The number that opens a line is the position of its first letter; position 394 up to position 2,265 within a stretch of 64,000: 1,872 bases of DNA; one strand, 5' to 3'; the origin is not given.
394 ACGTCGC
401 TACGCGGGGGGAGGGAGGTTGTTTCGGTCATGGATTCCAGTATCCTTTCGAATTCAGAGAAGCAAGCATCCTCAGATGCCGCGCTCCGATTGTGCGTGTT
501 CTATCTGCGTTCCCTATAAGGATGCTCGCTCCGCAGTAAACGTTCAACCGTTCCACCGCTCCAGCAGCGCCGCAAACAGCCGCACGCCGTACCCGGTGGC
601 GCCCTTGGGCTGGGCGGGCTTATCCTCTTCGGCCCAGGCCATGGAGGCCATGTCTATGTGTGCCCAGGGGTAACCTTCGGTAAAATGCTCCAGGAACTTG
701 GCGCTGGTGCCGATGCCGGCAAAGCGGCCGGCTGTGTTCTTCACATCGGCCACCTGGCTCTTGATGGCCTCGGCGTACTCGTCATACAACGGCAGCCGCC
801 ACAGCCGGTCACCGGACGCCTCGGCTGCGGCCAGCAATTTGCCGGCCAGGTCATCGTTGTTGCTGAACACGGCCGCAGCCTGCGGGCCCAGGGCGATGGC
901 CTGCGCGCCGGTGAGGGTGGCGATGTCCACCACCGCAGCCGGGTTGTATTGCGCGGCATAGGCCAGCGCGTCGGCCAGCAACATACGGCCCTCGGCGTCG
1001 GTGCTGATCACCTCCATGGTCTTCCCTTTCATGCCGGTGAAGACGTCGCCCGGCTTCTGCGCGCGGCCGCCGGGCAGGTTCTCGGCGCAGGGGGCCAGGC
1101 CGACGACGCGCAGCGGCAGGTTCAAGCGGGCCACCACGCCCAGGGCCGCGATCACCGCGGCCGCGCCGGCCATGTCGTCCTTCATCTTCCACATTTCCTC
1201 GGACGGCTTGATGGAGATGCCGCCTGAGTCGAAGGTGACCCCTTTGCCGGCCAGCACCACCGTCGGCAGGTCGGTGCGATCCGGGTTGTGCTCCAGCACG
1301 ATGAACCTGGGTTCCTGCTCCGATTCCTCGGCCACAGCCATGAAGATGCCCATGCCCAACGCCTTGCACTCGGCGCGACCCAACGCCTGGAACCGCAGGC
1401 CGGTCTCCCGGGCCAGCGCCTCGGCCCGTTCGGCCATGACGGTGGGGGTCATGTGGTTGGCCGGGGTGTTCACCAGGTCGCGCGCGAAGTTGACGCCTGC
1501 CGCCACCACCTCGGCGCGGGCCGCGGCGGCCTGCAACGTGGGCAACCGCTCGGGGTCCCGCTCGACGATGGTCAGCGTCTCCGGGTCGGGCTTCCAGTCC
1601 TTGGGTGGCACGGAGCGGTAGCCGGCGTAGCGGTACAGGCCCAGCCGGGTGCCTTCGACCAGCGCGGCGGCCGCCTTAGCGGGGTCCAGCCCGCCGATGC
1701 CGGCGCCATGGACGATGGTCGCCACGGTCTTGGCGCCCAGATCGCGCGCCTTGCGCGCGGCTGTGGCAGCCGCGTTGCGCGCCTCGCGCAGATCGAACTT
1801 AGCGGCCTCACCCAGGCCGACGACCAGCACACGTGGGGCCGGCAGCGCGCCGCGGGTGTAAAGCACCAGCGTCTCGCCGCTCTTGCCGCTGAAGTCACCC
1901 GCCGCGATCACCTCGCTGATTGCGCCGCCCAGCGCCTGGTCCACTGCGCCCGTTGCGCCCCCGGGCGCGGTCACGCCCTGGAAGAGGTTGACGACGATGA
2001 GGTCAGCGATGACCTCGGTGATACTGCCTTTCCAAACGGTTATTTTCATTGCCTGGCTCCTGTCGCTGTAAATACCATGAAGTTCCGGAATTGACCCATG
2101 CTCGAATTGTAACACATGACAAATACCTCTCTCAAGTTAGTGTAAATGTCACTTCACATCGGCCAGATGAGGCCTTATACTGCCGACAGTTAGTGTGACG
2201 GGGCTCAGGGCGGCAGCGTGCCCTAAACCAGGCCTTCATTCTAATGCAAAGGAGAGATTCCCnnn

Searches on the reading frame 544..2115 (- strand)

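Call 3: search_protein_families(library=pfam, proteins=[window:544-2115:-], max_evalue=0.1)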
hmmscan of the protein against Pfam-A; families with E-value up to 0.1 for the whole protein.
window:544-2115:- (523 aa): 2 families
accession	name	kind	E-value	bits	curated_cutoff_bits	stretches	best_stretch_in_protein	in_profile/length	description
PF00883.26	Peptidase_M17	-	3.6e-118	394.8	25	1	209-514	1-309/310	Cytosol aminopeptidase family, catalytic domain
PF02789.23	Peptidase_M17_N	-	1.4e-28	99.8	23.4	1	41-168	1-127/129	Cytosol aminopeptidase family, N-terminal domain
